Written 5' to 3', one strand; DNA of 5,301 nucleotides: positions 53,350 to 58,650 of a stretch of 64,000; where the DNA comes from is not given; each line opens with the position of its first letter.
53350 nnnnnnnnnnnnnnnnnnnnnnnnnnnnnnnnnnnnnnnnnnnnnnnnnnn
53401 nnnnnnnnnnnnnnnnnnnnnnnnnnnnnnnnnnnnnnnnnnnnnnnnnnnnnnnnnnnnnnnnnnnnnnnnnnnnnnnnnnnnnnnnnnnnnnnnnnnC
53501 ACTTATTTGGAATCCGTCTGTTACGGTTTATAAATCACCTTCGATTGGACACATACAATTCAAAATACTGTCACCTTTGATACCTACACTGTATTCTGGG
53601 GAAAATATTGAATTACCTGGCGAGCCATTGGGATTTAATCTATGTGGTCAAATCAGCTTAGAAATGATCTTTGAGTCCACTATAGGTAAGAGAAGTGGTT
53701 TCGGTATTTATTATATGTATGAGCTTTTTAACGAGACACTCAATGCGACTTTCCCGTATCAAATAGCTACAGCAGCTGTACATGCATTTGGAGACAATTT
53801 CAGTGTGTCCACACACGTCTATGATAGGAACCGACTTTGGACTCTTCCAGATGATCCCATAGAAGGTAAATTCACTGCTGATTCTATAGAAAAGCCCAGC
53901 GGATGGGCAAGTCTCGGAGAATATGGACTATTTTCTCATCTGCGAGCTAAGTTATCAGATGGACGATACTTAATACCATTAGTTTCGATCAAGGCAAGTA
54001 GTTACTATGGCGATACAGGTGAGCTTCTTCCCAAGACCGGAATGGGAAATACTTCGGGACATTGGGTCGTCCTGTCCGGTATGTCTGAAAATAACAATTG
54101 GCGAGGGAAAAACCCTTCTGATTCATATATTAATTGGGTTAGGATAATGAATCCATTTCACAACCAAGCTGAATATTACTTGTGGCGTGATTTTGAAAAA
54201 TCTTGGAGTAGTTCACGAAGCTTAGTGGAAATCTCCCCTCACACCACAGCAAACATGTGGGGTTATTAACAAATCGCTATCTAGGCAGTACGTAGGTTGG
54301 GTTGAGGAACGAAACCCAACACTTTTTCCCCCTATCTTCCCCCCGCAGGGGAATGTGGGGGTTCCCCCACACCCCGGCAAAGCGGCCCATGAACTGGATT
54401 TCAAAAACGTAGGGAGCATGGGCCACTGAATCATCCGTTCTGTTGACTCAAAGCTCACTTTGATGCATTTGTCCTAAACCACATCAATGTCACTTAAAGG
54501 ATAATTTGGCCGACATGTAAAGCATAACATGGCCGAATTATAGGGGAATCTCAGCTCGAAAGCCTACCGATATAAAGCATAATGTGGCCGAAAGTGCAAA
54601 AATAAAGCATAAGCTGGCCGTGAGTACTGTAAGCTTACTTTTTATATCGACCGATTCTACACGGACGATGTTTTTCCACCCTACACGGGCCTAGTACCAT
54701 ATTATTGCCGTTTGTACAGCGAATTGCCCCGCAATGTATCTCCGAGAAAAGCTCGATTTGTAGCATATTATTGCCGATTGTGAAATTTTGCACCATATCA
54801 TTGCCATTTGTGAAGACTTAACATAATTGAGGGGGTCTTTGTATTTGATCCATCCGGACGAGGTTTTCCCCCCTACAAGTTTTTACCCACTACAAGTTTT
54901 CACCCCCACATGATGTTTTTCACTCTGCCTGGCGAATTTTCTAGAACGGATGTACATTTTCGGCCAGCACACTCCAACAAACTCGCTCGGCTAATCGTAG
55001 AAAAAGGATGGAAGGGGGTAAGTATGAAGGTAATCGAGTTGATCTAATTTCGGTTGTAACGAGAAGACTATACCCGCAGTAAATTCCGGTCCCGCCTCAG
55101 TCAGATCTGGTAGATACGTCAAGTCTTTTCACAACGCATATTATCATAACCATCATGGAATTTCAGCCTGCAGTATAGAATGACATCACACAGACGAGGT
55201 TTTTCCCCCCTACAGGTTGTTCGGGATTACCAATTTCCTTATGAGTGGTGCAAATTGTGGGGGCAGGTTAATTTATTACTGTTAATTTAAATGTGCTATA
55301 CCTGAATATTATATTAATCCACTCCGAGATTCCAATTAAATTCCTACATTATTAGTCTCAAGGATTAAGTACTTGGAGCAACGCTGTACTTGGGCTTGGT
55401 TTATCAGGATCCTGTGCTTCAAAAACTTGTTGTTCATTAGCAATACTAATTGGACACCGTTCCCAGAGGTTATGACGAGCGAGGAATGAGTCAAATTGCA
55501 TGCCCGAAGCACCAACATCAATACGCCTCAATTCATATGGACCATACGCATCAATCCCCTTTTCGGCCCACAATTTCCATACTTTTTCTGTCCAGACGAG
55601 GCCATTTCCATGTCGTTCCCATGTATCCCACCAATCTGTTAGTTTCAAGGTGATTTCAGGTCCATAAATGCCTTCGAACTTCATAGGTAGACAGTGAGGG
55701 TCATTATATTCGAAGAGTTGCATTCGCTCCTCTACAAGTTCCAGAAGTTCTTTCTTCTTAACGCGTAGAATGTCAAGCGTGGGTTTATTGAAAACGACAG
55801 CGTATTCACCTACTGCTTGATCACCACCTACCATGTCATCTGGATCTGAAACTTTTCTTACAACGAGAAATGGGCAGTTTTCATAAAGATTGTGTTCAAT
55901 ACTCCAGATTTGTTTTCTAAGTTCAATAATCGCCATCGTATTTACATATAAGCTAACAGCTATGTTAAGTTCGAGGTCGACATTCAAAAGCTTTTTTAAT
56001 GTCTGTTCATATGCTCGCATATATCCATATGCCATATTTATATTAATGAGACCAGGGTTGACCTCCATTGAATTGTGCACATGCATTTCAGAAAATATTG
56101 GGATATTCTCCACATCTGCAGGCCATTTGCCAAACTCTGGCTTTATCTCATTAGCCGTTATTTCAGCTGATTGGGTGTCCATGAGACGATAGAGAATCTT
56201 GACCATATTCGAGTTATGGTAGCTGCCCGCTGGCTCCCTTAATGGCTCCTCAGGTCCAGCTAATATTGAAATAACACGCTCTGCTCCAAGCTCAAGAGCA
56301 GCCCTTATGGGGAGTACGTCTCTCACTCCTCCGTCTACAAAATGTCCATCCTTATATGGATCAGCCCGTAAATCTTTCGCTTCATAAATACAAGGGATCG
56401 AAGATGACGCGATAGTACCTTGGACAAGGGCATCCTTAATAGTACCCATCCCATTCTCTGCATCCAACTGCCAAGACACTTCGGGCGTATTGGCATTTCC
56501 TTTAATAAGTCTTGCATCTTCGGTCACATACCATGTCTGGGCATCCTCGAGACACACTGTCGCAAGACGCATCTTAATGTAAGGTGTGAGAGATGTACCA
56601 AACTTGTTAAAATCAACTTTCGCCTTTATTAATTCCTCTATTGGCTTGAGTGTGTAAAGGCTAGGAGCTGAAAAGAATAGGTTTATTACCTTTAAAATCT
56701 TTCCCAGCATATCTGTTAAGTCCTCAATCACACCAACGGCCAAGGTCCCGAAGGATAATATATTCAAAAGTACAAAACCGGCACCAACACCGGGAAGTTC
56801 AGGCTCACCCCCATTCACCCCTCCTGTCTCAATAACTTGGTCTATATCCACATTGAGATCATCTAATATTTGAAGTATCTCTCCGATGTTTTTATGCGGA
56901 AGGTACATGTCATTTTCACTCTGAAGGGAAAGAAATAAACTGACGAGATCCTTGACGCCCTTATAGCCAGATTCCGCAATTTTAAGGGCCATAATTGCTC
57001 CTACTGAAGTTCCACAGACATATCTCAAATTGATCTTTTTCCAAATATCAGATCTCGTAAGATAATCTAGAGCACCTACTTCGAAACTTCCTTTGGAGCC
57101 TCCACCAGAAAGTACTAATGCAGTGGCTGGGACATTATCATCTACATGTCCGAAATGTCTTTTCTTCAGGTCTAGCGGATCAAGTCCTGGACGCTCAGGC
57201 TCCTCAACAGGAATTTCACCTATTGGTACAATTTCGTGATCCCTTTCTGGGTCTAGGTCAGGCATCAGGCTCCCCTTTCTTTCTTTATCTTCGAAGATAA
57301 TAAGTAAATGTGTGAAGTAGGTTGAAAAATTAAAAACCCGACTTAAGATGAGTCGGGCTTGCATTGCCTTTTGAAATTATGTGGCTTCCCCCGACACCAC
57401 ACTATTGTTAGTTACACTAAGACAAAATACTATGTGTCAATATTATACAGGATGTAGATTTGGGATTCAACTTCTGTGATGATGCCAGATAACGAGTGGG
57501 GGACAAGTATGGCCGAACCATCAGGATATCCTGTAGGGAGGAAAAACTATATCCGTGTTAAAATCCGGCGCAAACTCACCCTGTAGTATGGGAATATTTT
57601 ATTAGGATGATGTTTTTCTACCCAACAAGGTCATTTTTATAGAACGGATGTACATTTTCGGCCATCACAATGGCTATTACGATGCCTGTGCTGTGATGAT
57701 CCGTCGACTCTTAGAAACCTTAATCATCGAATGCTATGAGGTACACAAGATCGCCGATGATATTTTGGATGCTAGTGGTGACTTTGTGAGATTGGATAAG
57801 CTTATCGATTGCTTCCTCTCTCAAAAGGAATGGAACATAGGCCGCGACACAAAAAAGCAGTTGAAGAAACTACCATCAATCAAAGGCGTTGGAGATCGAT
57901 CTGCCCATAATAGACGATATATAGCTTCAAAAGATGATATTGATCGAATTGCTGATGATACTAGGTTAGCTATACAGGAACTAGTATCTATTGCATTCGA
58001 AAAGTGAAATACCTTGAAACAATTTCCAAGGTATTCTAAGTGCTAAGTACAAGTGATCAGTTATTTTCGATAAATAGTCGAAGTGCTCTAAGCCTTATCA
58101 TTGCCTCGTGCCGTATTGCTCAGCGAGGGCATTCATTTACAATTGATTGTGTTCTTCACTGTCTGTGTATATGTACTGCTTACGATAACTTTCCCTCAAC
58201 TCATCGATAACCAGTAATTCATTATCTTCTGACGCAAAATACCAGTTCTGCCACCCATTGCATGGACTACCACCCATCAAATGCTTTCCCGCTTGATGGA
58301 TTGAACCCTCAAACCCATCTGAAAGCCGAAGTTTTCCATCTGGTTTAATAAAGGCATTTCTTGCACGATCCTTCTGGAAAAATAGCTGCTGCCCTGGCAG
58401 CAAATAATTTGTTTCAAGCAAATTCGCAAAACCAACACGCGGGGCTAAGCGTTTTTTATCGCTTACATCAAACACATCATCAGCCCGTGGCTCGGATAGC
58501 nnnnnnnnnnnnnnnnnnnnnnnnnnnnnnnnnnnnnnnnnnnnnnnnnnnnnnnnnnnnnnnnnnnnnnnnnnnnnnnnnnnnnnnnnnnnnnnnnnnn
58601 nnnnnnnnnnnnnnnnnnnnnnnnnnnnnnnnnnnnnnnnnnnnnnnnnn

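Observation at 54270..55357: No immunity ORF follows the main Rhs tip; instead there is 1.1 kb of repeat-dense non-coding DNA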

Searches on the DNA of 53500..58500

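Call 7: search_rna_families(source=window, start=53500, end=58500, threshold=evalue, max_evalue=1)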
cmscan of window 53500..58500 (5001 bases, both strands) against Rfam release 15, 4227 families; matches with E-value up to 1: 0.
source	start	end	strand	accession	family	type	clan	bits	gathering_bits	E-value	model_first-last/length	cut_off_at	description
